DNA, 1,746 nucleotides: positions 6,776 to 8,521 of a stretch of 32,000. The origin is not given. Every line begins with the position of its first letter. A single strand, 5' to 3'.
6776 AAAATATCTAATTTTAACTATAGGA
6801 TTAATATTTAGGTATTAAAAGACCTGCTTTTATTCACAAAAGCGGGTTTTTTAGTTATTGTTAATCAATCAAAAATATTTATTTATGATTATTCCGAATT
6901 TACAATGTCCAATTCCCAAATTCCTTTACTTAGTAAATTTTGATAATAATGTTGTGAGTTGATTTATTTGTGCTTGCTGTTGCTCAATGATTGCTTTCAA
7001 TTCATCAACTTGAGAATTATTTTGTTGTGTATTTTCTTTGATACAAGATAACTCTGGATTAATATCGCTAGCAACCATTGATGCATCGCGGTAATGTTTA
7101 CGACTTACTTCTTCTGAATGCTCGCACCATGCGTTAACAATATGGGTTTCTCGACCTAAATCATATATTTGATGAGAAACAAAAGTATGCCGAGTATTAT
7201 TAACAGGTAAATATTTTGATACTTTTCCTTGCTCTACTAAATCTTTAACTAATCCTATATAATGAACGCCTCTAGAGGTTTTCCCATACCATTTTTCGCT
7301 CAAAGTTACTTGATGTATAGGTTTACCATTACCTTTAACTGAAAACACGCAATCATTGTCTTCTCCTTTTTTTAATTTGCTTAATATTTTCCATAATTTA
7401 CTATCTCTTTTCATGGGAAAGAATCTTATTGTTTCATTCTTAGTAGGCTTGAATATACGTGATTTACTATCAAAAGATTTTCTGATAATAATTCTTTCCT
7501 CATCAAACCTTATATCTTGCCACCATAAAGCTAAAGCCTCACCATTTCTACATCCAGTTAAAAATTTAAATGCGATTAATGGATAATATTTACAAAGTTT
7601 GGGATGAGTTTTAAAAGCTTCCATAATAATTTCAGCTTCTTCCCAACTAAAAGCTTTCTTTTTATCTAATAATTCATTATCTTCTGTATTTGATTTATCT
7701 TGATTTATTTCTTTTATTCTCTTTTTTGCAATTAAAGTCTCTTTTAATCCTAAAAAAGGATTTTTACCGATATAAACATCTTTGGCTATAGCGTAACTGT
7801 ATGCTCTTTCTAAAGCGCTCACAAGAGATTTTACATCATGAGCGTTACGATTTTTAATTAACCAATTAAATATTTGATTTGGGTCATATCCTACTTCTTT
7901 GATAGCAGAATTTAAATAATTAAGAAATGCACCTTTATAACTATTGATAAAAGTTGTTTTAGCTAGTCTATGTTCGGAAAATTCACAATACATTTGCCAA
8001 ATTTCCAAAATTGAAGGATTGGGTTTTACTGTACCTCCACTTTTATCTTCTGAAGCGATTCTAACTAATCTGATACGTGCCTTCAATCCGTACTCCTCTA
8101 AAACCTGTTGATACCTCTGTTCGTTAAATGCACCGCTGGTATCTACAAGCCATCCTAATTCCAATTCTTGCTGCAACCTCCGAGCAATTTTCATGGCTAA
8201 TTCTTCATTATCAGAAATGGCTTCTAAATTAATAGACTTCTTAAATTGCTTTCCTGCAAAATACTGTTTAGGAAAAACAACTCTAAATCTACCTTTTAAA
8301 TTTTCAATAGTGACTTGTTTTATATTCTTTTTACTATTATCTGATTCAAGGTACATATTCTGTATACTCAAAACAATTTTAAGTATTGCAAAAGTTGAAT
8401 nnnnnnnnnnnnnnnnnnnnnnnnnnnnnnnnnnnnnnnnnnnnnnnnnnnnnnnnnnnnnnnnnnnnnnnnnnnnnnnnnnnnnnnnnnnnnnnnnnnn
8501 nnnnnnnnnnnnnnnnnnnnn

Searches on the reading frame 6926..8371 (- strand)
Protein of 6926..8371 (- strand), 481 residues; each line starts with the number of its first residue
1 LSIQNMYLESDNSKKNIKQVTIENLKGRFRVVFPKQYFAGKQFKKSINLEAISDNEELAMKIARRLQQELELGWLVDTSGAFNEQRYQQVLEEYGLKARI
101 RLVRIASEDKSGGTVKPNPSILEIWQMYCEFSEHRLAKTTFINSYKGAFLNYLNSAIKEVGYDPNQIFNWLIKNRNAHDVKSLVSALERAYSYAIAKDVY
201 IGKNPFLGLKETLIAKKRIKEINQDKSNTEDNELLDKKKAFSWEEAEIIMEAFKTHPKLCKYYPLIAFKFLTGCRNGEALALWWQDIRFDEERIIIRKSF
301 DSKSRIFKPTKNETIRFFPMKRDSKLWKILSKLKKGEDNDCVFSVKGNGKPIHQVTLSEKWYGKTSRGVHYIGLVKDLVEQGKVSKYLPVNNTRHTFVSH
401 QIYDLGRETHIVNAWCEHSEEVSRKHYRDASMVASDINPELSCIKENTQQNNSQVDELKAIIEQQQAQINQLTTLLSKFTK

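Call 7: search_protein_families(library=pfam, proteins=[window:6926-8371:-])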
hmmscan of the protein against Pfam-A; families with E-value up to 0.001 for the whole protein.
window:6926-8371:- (481 aa): 1 family
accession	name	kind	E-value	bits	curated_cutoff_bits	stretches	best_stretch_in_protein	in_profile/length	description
PF00589.27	Phage_integrase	-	1.2e-09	38.7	27.1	1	244-431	6-169/172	Phage integrase family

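Call 33: search_protein_families(library=ncbifam, proteins=[window:6926-8371:-])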
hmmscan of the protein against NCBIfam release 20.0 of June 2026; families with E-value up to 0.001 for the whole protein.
window:6926-8371:- (481 aa): 1 family
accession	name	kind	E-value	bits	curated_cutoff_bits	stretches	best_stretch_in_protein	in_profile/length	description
NF040815.2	recomb_XerA_Arch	equivalog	0.00026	20.6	220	1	201-308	72-159/263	site-specific tyrosine recombinase/integron integrase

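Call 34: find_homologous_proteins(query=window:6926-8371:-)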
Query window:6926-8371:- (481 aa): 59 proteins with E <= 0.001 among 6877 candidates.
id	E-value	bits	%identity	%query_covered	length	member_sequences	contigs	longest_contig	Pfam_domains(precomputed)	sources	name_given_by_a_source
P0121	0.0e+0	1013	93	99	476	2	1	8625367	PF00589.28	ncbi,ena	-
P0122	1.7e-281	952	87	99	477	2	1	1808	PF00589.28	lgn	-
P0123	2.2e-279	945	87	99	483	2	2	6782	PF00589.28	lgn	-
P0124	2.9e-275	931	86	99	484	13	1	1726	PF00589.28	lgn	-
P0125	2.4e-273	925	84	99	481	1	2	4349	PF00589.28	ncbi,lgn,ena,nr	ncbi:MAG: tyrosine-type recombinase/integrase [Rivularia sp. ALOHA_DT_140]|nr:tyrosine-type recombin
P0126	1.0e-265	900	82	100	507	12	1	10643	PF00589.28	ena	-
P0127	7.7e-137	475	88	50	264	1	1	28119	-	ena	-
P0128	3.0e-130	453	46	96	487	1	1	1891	PF00589.28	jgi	jgi:integrase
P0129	2.1e-121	424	46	94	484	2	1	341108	PF00589.28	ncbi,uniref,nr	ncbi:tyrosine recombinase XerC [Nostoc sp. FACHB-190]|uniref:site-specific integrase n=1 Tax=Nostoc 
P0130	2.7e-120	420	46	92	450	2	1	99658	PF00589.28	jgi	jgi:integrase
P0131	5.9e-120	419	43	98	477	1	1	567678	PF00589.28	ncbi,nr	ncbi:MAG: hypothetical protein C6Y22_12105 [Hapalosiphonaceae cyanobacterium JJU2]|nr:MAG: hypotheti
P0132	1.1e-119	418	45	95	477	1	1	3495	PF00589.28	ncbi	ncbi:MAG: site-specific integrase [Cyanobacteria bacterium J06639_18]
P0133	7.2e-119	416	45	95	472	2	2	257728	PF00589.28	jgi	jgi:integrase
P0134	3.4e-118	413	43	98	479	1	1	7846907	PF00589.28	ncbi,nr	ncbi:hypothetical protein BZZ01_32405 [Nostocales cyanobacterium HT-58-2]|nr:hypothetical protein BZ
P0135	5.4e-113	396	43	97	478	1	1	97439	PF00589.28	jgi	-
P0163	9.7e-99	349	40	97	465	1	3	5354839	PF00589.28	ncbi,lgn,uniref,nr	ncbi:tyrosine-type recombinase/integrase [Sphaerospermopsis kisseleviana CS-549]|uniref:Tyrosine-typ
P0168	6.5e-94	333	39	95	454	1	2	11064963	PF00589.28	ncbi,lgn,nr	ncbi:phage integrase [Calothrix sp. NIES-4071]|nr:phage integrase [Calothrix sp. NIES-4071] BAZ61861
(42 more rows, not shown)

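Call 35: find_encoding_contigs(protein=P0163, flank=4000, max_places=2)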
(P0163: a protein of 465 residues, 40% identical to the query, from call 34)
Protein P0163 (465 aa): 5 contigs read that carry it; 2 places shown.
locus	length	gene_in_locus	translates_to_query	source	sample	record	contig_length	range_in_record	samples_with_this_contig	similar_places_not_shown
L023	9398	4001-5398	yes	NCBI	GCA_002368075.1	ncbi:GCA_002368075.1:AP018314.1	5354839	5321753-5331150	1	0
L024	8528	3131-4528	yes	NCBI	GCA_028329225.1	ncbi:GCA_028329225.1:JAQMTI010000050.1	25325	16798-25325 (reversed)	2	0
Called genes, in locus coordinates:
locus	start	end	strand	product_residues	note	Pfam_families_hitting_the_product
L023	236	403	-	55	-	PF13340:DUF4096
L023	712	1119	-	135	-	PF12680:SnoaL_2 (weak)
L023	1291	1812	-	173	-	PF09150:Carot_N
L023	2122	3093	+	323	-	PF08331:QueG_DUF1730, PF13237:Fer4_10 (faint), PF13484:Fer4_16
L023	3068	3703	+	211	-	PF00702:Hydrolase, PF06888:Put_Phosphatase (faint), PF12710:HAD, PF13419:HAD_2, PF13242:Hydrolase_like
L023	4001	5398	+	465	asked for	PF00589:Phage_integrase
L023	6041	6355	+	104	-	-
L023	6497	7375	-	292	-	PF01509:TruB_N, PF16198:TruB_C_2 (weak), PF09157:TruB-C_2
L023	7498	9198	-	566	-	PF07176:DUF1400, PF07224:Chlorophyllase, PF12740:PETase (faint), PF00561:Abhydrolase_1, PF01738:DLH (faint), PF03403:PAF-AH_p_II (faint)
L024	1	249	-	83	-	PF12680:SnoaL_2 (weak)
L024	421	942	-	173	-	PF09150:Carot_N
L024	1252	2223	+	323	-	PF08331:QueG_DUF1730, PF13237:Fer4_10 (faint), PF13484:Fer4_16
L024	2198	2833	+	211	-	PF00702:Hydrolase, PF06888:Put_Phosphatase (faint), PF12710:HAD, PF13419:HAD_2, PF13242:Hydrolase_like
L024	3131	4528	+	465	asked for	PF00589:Phage_integrase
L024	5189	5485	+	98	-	-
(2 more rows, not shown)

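Call 36: find_encoding_contigs(protein=P0129, flank=4000, max_places=2)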
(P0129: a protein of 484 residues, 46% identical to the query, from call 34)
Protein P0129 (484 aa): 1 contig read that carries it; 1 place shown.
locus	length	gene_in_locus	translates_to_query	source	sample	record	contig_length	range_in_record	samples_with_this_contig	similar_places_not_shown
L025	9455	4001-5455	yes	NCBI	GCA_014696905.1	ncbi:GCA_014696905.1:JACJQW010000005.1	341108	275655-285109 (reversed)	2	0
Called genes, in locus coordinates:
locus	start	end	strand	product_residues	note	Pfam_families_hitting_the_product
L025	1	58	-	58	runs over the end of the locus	-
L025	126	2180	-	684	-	PF13522:GATase_6, PF13537:GATase_7, PF00733:Asn_synthase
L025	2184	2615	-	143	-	PF13471:Transglut_core3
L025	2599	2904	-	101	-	PF05402:PqqD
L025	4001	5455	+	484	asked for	PF00589:Phage_integrase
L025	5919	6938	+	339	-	PF02486:Rep_trans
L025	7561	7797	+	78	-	-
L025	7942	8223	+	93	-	-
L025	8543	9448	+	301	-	PF16881:LIAS_N (weak), PF04055:Radical_SAM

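Call 37: find_encoding_contigs(protein=P0168, flank=4000, max_places=2)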
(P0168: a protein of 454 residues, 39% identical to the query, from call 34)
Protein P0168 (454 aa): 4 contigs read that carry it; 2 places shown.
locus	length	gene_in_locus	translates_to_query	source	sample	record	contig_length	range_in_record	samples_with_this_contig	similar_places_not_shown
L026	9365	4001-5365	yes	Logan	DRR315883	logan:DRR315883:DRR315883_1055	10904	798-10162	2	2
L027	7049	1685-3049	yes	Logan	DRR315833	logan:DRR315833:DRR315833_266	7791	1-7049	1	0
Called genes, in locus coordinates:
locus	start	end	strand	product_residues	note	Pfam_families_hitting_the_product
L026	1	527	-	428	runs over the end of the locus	PF00072:Response_reg, PF02518:HATPase_c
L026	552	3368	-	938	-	PF02743:dCache_1, PF22673:MCP-like_PDC_1, PF17201:Cache_3-Cache_2 (weak), PF00672:HAMP, PF00512:HisKA, PF02518:HATPase_c, PF00072:Response_reg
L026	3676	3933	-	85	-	-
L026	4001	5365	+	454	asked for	PF00589:Phage_integrase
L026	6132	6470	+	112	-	PF26948:DUF8296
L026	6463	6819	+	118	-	-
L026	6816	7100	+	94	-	-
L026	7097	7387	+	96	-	-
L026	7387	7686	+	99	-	-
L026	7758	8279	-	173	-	-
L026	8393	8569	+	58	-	-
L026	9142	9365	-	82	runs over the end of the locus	-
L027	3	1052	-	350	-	?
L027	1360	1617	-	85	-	-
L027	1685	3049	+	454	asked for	PF00589:Phage_integrase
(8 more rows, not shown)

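Call 47: find_encoding_contigs(protein=P0126, flank=6000, max_places=2)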
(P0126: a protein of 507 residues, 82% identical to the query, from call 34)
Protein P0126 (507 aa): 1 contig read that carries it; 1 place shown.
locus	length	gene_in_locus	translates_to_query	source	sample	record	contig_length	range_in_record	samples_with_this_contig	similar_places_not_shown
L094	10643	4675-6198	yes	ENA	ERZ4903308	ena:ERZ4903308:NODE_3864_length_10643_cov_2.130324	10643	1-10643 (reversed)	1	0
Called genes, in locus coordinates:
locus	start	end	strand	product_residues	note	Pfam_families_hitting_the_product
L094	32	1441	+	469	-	PF27551:XisAC_N, PF27132:XisAC_2nd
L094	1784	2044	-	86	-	PF00148:Oxidored_nitro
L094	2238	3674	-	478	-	PF27551:XisAC_N, PF27132:XisAC_2nd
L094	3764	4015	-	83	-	-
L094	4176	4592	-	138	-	PF00142:Fer4_NifH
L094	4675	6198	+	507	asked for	PF00589:Phage_integrase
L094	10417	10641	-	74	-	?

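Call 48: find_encoding_contigs(protein=P0123, flank=6000, max_places=2)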
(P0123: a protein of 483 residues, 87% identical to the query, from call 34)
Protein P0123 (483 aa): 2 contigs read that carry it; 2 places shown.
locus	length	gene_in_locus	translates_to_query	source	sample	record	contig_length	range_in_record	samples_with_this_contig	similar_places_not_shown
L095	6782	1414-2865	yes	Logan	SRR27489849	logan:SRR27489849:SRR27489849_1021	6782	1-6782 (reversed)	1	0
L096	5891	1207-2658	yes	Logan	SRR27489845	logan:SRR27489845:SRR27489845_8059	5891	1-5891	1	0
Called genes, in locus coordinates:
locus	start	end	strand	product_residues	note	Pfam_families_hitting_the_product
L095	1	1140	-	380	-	?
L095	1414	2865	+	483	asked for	PF00589:Phage_integrase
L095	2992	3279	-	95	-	PF00142:Fer4_NifH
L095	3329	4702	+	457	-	PF00239:Resolvase, PF07508:Recombinase, PF13408:Zn_ribbon_recom (weak)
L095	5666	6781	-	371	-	?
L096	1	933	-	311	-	?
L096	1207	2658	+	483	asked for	PF00589:Phage_integrase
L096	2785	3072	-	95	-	PF00142:Fer4_NifH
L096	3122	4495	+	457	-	PF00239:Resolvase, PF07508:Recombinase, PF13408:Zn_ribbon_recom (weak)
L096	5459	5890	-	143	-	?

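Call 49: find_encoding_contigs(protein=P0125, flank=6000, max_places=2)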
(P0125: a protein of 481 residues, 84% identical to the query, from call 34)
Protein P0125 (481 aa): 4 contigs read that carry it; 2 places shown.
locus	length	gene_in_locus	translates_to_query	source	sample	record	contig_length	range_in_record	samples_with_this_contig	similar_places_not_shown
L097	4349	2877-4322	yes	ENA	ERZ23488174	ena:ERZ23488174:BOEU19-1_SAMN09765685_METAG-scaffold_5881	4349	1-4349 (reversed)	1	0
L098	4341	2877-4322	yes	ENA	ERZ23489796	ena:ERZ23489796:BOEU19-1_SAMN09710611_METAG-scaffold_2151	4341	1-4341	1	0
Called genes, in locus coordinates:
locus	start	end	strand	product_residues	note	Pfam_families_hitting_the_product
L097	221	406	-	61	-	-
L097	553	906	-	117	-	PF00142:Fer4_NifH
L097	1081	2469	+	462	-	PF27551:XisAC_N, PF27132:XisAC_2nd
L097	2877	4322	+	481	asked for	PF00589:Phage_integrase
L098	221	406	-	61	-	-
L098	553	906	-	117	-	PF00142:Fer4_NifH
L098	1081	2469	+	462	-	PF27551:XisAC_N, PF27132:XisAC_2nd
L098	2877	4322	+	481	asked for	PF00589:Phage_integrase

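Call 58: find_encoding_contigs(protein=window:6926-8356:-, flank=10000, max_places=3)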
Protein window:6926-8356:- (476 aa): no gene with exactly this product is on record in the collection.
